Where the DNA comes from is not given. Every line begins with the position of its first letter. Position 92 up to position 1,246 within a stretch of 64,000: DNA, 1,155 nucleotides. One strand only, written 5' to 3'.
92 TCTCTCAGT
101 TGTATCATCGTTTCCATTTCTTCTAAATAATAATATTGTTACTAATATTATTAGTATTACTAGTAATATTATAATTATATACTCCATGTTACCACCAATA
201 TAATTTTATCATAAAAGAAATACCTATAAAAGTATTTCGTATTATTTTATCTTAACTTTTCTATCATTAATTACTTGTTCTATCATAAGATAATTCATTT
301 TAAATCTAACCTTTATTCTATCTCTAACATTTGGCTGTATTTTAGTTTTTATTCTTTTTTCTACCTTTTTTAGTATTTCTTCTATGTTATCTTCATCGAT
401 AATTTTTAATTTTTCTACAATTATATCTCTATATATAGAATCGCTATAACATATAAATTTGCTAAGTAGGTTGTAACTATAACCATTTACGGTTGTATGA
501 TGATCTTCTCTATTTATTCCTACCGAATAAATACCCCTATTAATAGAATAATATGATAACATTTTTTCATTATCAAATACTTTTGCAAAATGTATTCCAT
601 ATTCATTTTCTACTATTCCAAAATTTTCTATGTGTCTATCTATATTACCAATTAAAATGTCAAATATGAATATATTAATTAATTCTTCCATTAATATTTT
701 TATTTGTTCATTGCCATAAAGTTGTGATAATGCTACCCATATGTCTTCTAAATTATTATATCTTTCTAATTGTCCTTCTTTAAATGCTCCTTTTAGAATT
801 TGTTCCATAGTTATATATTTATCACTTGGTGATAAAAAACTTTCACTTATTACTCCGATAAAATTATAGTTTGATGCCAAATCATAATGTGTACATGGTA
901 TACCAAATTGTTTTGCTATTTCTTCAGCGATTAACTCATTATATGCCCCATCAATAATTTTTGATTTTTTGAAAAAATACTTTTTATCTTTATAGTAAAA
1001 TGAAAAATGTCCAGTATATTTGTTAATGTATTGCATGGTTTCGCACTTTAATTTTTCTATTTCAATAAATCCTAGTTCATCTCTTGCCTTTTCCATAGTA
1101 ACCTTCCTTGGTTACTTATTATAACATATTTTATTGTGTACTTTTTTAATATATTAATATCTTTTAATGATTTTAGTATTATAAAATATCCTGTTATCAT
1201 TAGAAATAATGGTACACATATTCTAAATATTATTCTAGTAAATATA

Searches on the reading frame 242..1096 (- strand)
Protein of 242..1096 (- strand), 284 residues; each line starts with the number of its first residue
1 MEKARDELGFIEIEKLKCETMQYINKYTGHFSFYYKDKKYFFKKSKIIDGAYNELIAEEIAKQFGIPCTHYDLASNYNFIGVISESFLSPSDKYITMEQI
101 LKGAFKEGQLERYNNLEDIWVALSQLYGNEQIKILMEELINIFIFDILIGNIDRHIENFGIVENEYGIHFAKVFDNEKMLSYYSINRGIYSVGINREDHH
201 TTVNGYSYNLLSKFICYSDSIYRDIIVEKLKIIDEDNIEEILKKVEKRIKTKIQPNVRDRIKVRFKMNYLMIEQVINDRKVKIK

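Call 35: find_encoding_contigs(protein=window:242-1096:-, flank=10000, max_places=3)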
Protein window:242-1096:- (284 aa): 12 contigs read that carry it; 3 places shown.
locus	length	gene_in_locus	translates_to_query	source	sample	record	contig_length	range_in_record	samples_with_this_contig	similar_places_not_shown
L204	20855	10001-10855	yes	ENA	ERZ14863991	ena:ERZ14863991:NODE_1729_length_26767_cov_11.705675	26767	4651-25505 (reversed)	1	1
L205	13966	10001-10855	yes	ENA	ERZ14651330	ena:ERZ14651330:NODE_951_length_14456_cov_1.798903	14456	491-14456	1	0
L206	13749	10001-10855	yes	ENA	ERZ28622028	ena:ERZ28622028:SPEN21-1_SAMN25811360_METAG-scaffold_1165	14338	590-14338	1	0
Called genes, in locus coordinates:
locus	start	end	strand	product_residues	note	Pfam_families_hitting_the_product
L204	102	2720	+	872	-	-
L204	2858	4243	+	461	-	PF12728:HTH_17 (weak), PF00106:adh_short, PF13561:adh_short_C2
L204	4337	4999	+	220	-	PF00072:Response_reg, PF00486:Trans_reg_C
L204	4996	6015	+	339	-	PF02518:HATPase_c, PF13589:HATPase_c_3 (weak)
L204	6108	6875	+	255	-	PF00005:ABC_tran, PF13304:AAA_21 (faint)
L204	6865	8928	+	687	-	PF02687:FtsX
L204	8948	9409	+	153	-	-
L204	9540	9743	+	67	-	PF00072:Response_reg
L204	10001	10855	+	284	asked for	PF07804:HipA_C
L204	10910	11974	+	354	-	PF02646:RmuC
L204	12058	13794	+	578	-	PF01580:FtsK_SpoIIIE (faint), PF01935:DUF87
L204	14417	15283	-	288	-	PF02541:Ppx-GppA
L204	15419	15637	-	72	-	-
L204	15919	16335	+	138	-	-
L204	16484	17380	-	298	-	PF00126:HTH_1, PF03466:LysR_substrate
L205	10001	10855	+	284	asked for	PF07804:HipA_C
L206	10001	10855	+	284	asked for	PF07804:HipA_C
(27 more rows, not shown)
